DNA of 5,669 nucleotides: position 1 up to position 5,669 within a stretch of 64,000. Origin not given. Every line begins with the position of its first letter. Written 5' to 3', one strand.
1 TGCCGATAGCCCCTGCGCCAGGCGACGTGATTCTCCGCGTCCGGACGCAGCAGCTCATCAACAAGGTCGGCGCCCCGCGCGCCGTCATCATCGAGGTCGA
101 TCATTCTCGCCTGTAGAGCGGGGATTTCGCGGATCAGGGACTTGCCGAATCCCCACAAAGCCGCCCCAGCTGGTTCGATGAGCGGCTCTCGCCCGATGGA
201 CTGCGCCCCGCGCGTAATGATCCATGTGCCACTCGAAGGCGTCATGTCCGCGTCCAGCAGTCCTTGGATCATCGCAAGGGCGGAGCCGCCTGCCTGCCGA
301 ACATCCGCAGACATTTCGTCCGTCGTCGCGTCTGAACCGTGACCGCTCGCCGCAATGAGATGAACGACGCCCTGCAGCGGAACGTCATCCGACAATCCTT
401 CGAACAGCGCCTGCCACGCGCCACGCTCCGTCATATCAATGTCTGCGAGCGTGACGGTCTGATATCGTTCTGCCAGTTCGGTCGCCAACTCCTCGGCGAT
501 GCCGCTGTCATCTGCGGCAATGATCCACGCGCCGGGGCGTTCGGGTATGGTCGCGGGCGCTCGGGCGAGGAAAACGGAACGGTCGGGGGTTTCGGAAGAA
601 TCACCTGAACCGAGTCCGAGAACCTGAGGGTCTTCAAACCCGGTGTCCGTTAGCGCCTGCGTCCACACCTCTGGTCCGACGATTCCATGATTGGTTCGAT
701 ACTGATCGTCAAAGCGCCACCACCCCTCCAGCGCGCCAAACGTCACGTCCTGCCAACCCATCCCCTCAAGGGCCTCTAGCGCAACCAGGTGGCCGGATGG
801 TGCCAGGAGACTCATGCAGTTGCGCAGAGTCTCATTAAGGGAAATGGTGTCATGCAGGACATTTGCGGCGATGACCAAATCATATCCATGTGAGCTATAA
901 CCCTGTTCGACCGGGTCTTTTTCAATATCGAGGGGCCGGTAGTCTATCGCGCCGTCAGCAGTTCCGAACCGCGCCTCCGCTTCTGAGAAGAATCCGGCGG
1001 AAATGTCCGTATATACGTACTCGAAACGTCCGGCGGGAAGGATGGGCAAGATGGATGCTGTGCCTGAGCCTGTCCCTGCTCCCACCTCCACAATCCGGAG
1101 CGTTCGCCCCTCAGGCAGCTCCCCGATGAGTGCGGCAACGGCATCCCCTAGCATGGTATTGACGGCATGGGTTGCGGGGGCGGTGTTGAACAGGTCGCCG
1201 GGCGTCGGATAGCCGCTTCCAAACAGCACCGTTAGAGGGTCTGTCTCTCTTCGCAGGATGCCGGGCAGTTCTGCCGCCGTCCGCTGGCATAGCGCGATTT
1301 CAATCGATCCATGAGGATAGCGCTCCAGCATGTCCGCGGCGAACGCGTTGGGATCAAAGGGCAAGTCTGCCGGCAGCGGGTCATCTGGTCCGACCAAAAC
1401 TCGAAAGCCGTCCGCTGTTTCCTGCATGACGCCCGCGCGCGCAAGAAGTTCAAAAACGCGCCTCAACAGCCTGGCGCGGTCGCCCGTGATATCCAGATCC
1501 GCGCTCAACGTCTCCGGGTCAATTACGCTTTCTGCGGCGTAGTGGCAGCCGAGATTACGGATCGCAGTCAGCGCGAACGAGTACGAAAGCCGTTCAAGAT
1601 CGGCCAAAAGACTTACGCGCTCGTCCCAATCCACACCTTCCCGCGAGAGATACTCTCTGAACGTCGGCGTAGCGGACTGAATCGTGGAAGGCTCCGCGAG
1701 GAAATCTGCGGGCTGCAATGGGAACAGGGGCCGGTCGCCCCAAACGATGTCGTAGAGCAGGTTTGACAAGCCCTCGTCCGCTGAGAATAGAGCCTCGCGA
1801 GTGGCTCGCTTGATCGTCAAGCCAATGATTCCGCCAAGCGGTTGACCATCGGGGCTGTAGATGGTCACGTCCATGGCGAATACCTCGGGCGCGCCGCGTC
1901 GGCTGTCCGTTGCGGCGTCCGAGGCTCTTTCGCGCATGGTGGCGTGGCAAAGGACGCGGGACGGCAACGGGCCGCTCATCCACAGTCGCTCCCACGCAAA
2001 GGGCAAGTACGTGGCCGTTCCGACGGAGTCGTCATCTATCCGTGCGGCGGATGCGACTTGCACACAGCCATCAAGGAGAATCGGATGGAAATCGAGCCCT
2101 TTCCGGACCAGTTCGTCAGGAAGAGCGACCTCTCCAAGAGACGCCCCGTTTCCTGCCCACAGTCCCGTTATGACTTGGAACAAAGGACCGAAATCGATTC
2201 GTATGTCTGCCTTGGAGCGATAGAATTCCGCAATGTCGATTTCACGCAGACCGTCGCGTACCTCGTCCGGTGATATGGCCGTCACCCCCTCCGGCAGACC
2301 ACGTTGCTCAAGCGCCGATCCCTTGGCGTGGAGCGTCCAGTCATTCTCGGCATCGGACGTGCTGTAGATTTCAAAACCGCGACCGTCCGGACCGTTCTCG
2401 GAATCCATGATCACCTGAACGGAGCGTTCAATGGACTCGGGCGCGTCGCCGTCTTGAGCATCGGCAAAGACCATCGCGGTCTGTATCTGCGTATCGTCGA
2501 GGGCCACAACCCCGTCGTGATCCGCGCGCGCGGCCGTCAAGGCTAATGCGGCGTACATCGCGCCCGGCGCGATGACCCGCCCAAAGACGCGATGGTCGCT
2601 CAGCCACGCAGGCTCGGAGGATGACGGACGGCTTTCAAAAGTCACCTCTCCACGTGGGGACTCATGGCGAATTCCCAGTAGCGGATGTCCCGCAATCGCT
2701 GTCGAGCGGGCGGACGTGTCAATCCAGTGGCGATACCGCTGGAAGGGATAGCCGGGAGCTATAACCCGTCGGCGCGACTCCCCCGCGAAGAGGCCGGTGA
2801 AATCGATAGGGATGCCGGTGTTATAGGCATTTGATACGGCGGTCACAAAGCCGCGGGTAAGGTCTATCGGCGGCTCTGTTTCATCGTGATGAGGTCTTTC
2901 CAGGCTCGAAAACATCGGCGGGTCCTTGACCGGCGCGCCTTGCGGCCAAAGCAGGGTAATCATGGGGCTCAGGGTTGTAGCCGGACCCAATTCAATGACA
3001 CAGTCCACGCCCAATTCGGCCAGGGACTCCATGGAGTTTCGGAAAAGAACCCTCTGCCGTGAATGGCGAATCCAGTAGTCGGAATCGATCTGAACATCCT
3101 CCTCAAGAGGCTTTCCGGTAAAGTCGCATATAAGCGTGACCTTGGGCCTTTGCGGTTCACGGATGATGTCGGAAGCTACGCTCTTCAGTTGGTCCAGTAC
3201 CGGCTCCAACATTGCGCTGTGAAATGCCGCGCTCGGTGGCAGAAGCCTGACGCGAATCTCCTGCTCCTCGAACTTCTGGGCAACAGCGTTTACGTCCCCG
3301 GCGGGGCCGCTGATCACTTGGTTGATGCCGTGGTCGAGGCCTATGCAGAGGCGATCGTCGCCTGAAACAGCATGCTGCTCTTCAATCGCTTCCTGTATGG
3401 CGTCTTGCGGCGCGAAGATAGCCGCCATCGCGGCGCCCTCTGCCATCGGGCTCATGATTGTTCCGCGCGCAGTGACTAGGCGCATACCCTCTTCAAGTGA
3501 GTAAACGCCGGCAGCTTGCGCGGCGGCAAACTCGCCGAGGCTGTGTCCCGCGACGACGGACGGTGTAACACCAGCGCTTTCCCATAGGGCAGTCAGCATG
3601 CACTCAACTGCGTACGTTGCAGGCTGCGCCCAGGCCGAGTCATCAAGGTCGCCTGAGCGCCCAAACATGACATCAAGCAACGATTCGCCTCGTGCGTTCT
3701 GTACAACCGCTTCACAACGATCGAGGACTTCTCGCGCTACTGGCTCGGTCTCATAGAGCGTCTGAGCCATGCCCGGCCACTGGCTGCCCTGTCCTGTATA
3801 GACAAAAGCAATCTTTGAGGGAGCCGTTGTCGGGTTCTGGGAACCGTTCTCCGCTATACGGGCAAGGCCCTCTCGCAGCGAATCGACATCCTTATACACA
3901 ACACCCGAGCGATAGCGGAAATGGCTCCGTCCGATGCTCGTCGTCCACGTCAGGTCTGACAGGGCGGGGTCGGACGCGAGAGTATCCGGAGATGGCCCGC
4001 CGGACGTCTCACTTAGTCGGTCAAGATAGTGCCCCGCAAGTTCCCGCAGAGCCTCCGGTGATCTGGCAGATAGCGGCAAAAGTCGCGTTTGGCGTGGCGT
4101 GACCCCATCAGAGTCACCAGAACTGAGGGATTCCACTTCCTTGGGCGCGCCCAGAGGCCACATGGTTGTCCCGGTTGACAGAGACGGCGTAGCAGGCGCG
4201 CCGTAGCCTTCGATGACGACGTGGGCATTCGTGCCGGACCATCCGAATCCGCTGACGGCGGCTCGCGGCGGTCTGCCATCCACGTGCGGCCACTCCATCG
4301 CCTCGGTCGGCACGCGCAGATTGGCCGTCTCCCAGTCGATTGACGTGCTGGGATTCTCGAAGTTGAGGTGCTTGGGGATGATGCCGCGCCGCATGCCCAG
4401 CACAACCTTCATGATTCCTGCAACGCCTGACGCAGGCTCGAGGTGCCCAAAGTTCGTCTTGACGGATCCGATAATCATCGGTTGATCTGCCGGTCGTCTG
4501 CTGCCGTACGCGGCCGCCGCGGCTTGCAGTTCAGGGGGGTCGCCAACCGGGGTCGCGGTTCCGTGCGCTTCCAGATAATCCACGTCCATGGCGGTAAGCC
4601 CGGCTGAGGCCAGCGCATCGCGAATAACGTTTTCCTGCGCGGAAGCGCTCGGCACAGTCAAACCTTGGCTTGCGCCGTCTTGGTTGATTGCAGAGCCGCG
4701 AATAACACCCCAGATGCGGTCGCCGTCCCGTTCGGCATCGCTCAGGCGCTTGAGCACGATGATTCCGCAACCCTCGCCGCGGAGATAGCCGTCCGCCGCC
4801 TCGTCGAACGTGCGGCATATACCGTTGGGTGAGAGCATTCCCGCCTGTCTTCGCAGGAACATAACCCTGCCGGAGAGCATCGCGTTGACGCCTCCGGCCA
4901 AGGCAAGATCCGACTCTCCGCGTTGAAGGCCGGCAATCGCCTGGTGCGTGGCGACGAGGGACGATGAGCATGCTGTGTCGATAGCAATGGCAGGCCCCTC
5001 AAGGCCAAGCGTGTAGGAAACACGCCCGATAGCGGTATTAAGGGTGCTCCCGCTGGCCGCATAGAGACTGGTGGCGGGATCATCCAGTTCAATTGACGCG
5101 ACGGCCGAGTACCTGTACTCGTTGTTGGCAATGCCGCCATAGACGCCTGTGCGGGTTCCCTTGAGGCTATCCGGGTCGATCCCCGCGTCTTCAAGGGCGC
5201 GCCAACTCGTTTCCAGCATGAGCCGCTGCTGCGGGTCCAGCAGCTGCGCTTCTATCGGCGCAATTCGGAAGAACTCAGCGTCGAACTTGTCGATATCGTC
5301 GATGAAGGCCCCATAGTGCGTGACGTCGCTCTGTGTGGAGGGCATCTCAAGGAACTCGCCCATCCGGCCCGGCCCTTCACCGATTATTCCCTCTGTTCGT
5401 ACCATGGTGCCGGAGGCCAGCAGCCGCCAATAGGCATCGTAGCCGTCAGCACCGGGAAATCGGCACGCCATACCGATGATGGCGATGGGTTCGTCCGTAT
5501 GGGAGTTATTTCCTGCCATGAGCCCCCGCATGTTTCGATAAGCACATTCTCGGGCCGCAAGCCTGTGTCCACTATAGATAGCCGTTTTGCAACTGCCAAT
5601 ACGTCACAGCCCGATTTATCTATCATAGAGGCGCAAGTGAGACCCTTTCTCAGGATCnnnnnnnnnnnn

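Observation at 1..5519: Type I PKS module beginning directly with KS and containing a C-methyltransferase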

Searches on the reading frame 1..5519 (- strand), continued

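Call 38: find_encoding_contigs(protein=P0044, flank=6000, max_places=1)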
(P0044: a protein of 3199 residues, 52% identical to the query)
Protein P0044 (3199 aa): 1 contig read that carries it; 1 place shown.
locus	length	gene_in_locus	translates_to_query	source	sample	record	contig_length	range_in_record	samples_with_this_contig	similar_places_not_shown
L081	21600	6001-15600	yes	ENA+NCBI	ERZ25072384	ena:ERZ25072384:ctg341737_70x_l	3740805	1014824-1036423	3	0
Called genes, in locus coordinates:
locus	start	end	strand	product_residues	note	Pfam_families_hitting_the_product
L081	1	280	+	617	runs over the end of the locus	PF00496:SBP_bac_5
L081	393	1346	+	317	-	PF00528:BPD_transp_1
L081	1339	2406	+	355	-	PF00528:BPD_transp_1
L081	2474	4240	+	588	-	PF00860:Xan_ur_permease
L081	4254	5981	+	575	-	PF00860:Xan_ur_permease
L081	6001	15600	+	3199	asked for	PF00109:ketoacyl-synt, PF02801:Ketoacyl-synt_C, PF16197:KAsynt_C_assoc, PF22621:CurL-like_PKS_C, PF00698:Acyl_transf_1, PF21089:PKS_DH_N, PF14765:PS-DH, PF08241:Methyltransf_11, +17 more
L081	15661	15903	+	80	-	PF00550:PP-binding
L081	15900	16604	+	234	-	PF22624:AASDHPPT_N (weak), PF01648:ACPS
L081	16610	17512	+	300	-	PF12697:Abhydrolase_6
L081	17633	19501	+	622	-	PF00496:SBP_bac_5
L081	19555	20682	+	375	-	PF19300:BPD_transp_1_N, PF00528:BPD_transp_1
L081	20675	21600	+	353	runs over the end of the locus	PF00528:BPD_transp_1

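Call 39: find_encoding_contigs(protein=P0040, flank=6000, max_places=1)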
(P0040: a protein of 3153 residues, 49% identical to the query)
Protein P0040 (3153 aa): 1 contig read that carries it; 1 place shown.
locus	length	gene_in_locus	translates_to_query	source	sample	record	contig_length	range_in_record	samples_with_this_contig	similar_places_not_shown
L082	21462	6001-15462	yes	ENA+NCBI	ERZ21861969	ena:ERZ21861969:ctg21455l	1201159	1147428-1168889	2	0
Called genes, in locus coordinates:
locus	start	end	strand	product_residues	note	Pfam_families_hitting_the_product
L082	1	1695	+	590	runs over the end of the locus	PF00860:Xan_ur_permease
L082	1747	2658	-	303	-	PF12697:Abhydrolase_6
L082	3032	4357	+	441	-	PF13701:DDE_Tnp_1_4, PF01609:DDE_Tnp_1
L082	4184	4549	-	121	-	-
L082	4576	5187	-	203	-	PF22624:AASDHPPT_N (weak), PF01648:ACPS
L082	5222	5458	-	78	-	PF00550:PP-binding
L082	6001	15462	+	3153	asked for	PF00109:ketoacyl-synt, PF02801:Ketoacyl-synt_C, PF16197:KAsynt_C_assoc, PF00698:Acyl_transf_1, PF22621:CurL-like_PKS_C, PF21089:PKS_DH_N, PF14765:PS-DH, PF08241:Methyltransf_11, +16 more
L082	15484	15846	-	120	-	-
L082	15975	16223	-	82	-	-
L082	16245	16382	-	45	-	-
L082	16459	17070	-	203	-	-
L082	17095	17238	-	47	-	-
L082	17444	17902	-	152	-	PF00308:Bac_DnaA (weak), PF01695:IstB_IS21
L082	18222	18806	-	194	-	PF22483:Mu-transpos_C_2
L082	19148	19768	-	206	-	-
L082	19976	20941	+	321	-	PF05598:DUF772, PF01609:DDE_Tnp_1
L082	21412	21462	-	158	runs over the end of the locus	PF00903:Glyoxalase, PF13669:Glyoxalase_4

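Call 40: find_encoding_contigs(protein=P0113, flank=6000, max_places=1)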
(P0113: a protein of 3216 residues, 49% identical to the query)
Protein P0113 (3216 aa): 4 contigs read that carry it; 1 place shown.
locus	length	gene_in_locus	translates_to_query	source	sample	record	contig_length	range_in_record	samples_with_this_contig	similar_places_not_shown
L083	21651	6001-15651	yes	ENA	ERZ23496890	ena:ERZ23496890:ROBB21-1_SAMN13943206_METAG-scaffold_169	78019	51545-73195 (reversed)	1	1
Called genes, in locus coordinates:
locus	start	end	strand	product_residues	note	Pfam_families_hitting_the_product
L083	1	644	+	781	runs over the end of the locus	PF07715:Plug, PF00593:TonB_dep_Rec_b-barrel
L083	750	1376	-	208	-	PF13646:HEAT_2 (faint)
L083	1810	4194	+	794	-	PF22548:AEP-TOTE, PF00271:Helicase_C (faint), PF04851:ResIII, PF00270:DEAD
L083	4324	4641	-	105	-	PF22600:MTPAP-like_central (weak), PF01909:NTP_transf_2, PF18765:Polbeta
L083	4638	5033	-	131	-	PF08780:NTase_sub_bind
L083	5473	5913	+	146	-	PF01850:PIN, PF13470:PIN_3 (weak)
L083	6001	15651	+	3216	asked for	PF00109:ketoacyl-synt, PF02801:Ketoacyl-synt_C, PF16197:KAsynt_C_assoc, PF22621:CurL-like_PKS_C, PF00698:Acyl_transf_1, PF21089:PKS_DH_N, PF14765:PS-DH, PF08242:Methyltransf_12, +18 more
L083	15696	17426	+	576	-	PF00860:Xan_ur_permease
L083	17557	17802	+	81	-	-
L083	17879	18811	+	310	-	PF00561:Abhydrolase_1 (weak), PF12697:Abhydrolase_6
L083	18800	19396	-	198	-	PF22624:AASDHPPT_N (weak), PF01648:ACPS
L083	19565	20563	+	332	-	PF07366:SnoaL (weak), PF12680:SnoaL_2 (faint)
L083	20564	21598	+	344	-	PF07366:SnoaL, PF12680:SnoaL_2 (faint)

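Call 46: search_solved_structures(query=window:1-5519:-, max_evalue=1e-20)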
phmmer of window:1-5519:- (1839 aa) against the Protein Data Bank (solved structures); distinct sequences matched with E-value up to 1e-20: 161 (the best 60 are shown).
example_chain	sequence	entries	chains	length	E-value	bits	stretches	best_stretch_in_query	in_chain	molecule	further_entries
4mz0_A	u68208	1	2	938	9.7e-190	636.1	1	7-935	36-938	CurL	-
7zma_A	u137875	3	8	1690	2.1e-185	621.8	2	8-440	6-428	Putative polyketide synthase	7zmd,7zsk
7s6c_A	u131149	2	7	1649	1.1e-165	556.4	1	9-938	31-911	6-deoxyerythronolide-B synthase EryA2, modules 3 and 4, Lsd14 Polyketide synthase fusion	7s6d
11sz_A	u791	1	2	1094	1.8e-162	545.7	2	9-445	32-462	6-deoxyerythronolide-B synthase, Erythronolide synthase EryA2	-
7s6b_A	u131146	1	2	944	1.5e-160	539.4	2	8-456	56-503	Polyketide synthase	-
8in9_A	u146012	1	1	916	1.3e-158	533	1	7-935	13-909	Polyketide synthase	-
7vee_A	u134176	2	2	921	7e-157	527.2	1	7-935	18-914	Polyketide synthase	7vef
9iyw_A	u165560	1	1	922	9.5e-157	526.8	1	7-935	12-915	Polyketide synthase,GfsA KSQ-AncAT chimeric protein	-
2hg4_A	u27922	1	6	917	1.1e-154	520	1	8-934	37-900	6-Deoxyerythronolide B Synthase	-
8ee0_A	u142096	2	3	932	1.4e-154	519.5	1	9-934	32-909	6-deoxyerythronolide B synthase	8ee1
7cpx_A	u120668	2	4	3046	4.6e-153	514.5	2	6-1179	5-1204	Lovastatin nonaketide synthase, polyketide synthase component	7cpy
7uwr_A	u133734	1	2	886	8.2e-152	510.4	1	10-933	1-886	Narbonolide/10-deoxymethynolide synthase PikA1, modules 1 and 2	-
9d2y_A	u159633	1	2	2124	2e-149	502.5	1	10-1264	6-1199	Multifunctional mycocerosic acid synthase membrane-associated MAS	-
9d2z_A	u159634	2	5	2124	2.2e-149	502.3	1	10-1264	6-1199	Mycocerosic acid synthase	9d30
7m7e_B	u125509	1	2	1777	8.7e-147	493.7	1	9-941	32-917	6-deoxyerythronolide-B synthase EryA2, modules 3 and 4,EryAI,6-deoxyerythronolide-B syntha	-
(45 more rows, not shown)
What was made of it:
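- MAS (9D2Y) matches residues 10-1264 (call 46).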
